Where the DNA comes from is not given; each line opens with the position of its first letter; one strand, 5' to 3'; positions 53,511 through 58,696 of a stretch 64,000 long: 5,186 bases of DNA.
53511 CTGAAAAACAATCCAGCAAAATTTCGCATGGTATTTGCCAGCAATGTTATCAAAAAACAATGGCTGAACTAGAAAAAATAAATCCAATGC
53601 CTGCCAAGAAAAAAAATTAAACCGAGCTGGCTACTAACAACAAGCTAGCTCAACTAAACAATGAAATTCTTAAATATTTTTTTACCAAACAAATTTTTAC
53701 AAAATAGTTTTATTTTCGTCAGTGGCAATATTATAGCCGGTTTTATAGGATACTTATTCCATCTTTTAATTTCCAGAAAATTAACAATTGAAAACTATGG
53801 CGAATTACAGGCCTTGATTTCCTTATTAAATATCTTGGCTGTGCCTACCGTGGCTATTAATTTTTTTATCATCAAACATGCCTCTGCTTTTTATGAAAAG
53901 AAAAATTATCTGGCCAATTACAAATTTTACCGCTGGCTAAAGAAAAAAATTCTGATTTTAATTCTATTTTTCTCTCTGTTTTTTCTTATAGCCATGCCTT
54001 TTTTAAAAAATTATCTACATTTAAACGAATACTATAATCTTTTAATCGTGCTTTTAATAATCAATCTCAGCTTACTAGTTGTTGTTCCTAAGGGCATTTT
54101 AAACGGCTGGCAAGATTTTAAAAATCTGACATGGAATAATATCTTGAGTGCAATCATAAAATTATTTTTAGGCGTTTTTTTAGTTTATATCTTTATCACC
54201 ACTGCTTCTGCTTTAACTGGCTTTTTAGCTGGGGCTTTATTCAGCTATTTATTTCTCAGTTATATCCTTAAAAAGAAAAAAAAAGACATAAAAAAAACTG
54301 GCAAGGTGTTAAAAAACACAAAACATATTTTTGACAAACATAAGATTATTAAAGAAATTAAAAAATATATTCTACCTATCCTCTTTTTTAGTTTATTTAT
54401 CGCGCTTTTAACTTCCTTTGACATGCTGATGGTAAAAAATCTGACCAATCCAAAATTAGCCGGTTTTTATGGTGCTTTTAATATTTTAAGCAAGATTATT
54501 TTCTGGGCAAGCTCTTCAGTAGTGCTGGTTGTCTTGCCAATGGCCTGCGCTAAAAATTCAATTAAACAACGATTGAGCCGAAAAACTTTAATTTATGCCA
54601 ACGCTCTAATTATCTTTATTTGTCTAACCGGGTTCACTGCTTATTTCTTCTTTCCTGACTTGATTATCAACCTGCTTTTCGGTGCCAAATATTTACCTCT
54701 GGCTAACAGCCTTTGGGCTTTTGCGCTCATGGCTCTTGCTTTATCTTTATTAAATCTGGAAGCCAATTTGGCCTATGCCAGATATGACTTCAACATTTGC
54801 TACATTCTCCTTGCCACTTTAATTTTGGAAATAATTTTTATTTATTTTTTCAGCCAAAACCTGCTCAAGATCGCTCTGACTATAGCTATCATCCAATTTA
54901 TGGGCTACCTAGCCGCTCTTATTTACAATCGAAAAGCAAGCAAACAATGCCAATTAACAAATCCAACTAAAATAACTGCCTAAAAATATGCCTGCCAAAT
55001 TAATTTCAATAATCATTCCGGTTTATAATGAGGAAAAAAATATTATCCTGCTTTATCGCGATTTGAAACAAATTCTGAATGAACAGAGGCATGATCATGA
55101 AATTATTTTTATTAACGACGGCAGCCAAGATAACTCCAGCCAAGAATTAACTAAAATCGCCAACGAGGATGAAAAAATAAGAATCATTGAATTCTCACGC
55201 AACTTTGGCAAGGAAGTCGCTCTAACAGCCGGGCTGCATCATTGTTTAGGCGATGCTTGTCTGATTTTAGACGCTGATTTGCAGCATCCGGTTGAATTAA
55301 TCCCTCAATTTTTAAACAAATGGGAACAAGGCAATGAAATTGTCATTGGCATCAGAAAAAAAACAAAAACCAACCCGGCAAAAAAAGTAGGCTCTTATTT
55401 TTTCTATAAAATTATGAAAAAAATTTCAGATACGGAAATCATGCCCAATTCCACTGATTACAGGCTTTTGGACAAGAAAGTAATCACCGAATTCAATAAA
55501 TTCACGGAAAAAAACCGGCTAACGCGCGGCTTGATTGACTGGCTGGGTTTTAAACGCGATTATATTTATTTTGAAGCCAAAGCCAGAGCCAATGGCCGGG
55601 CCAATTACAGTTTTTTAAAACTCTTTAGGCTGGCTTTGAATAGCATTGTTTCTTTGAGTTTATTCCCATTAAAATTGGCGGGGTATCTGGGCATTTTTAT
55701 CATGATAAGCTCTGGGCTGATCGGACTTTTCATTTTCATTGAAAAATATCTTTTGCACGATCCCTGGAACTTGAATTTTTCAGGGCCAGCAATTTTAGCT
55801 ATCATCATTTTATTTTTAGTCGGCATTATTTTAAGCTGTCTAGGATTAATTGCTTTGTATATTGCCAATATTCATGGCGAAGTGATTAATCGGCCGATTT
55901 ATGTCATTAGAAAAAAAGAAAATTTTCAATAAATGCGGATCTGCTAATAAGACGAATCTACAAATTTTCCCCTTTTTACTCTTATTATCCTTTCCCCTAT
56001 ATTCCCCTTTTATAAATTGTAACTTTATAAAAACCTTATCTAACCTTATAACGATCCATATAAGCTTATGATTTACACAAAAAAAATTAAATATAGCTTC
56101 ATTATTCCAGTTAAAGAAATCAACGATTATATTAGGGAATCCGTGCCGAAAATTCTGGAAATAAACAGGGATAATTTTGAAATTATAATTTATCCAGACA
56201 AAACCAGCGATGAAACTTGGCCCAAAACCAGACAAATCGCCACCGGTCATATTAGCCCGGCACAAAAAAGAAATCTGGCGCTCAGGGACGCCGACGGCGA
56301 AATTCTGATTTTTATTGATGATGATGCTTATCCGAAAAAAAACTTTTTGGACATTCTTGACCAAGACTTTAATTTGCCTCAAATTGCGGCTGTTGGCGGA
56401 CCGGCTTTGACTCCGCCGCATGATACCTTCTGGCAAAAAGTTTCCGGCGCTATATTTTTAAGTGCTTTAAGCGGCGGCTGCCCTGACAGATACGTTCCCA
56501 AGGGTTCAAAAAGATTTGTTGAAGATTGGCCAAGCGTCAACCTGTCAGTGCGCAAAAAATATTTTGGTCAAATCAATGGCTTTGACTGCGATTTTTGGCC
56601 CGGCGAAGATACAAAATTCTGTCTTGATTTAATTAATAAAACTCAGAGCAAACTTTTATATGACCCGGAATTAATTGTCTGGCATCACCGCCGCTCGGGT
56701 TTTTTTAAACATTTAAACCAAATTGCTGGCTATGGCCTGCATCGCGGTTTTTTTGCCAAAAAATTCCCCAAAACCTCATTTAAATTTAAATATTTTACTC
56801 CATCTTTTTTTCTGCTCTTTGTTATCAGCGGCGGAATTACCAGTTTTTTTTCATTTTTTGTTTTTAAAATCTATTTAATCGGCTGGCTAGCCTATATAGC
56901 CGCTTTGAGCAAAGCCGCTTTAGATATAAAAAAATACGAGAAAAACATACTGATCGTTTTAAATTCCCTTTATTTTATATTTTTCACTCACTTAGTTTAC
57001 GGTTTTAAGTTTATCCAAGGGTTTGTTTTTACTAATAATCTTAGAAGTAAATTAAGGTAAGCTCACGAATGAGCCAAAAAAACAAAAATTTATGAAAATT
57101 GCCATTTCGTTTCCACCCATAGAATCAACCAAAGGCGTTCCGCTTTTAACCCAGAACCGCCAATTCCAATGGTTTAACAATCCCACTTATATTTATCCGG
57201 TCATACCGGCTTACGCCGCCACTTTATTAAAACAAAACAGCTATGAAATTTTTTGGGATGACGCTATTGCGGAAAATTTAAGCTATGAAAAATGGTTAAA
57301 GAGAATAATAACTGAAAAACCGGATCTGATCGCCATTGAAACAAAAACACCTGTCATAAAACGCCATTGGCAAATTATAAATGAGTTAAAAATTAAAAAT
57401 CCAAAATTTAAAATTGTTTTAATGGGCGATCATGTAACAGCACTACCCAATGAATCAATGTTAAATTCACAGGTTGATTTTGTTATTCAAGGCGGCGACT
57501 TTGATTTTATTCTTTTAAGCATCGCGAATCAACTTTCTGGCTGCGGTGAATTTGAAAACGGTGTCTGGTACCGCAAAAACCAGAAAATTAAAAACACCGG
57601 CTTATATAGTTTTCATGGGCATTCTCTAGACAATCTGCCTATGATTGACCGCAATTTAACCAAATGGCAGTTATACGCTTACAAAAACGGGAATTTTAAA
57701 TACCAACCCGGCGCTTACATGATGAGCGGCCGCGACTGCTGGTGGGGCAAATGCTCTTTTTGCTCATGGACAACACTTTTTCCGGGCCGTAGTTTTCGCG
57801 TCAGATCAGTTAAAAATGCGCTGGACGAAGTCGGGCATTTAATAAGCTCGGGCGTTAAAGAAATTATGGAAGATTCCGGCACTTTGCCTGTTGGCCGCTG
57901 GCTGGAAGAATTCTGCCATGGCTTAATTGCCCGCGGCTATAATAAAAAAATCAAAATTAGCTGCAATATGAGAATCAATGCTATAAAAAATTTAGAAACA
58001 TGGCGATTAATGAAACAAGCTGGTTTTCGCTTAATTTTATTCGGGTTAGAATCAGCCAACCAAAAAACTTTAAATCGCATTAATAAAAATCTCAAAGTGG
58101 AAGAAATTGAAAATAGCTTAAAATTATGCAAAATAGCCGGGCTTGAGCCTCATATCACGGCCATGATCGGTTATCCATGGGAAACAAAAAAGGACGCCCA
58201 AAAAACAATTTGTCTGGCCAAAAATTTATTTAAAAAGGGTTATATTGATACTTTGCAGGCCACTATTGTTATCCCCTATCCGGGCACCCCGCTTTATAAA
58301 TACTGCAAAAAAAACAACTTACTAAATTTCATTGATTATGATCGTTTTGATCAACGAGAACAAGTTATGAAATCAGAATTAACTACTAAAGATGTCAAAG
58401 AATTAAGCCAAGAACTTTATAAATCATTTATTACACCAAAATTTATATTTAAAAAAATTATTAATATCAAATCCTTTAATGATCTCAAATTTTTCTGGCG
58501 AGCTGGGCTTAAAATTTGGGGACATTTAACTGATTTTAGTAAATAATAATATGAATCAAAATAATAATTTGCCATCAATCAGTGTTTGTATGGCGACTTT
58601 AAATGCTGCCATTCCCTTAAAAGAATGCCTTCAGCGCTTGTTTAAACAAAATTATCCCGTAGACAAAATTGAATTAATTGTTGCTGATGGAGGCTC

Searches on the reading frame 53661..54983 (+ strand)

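Call 27: search_protein_families(library=pfam, proteins=[window:53661-54983:+], max_evalue=0.001)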
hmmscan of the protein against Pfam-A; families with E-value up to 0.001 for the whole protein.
window:53661-54983:+ (440 aa): 2 families
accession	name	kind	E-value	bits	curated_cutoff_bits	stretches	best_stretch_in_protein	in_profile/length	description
PF01943.22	Polysacc_synt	-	1.1e-14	54.9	28.2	1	13-294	2-269/274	Polysaccharide biosynthesis protein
PF13440.11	Polysacc_synt_3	-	6.2e-06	26.1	23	1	99-347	56-291/293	Polysaccharide biosynthesis protein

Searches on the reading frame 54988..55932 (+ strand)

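Call 27: search_protein_families(library=pfam, proteins=[window:54988-55932:+], max_evalue=0.001)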
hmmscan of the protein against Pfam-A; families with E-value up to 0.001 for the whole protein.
window:54988-55932:+ (314 aa): 3 families
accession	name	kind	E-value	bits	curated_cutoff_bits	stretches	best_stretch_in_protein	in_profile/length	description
PF00535.33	Glycos_transf_2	-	2.4e-31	109.3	23.3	1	7-166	1-164/168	Glycosyl transferase family 2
PF10111.15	Glyco_tranf_2_2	-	6.4e-07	29.6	27.3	1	7-97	1-91/276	Glycosyltransferase like family 2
PF13641.12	Glyco_tranf_2_3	-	6e-05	23.6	27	1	6-97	3-96/230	Glycosyltransferase like family 2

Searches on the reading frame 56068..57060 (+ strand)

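Call 27: search_protein_families(library=pfam, proteins=[window:56068-57060:+], max_evalue=0.001)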
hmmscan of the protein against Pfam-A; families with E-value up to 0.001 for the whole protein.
window:56068-57060:+ (330 aa): 3 families
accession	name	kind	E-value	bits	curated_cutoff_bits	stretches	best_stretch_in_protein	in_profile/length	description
PF00535.33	Glycos_transf_2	-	1.4e-09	38.5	23.3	1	10-125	1-128/168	Glycosyl transferase family 2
PF13641.12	Glyco_tranf_2_3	-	1.6e-05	25.5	27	1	9-218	3-223/230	Glycosyltransferase like family 2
PF13632.12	Glyco_trans_2_3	-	5.8e-05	23.4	27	1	80-277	2-183/198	Glycosyl transferase family group 2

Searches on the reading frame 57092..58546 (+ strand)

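Call 27: search_protein_families(library=pfam, proteins=[window:57092-58546:+], max_evalue=0.001)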
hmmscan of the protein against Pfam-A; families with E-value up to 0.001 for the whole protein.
window:57092-58546:+ (484 aa): 2 families
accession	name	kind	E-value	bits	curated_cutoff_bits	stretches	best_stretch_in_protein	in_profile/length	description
PF04055.27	Radical_SAM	-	6.5e-14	52.9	29.5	1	214-373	5-163/166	Radical SAM superfamily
PF02310.24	B12-binding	-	1.3e-07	31.9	32.1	1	40-134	18-111/121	B12 binding domain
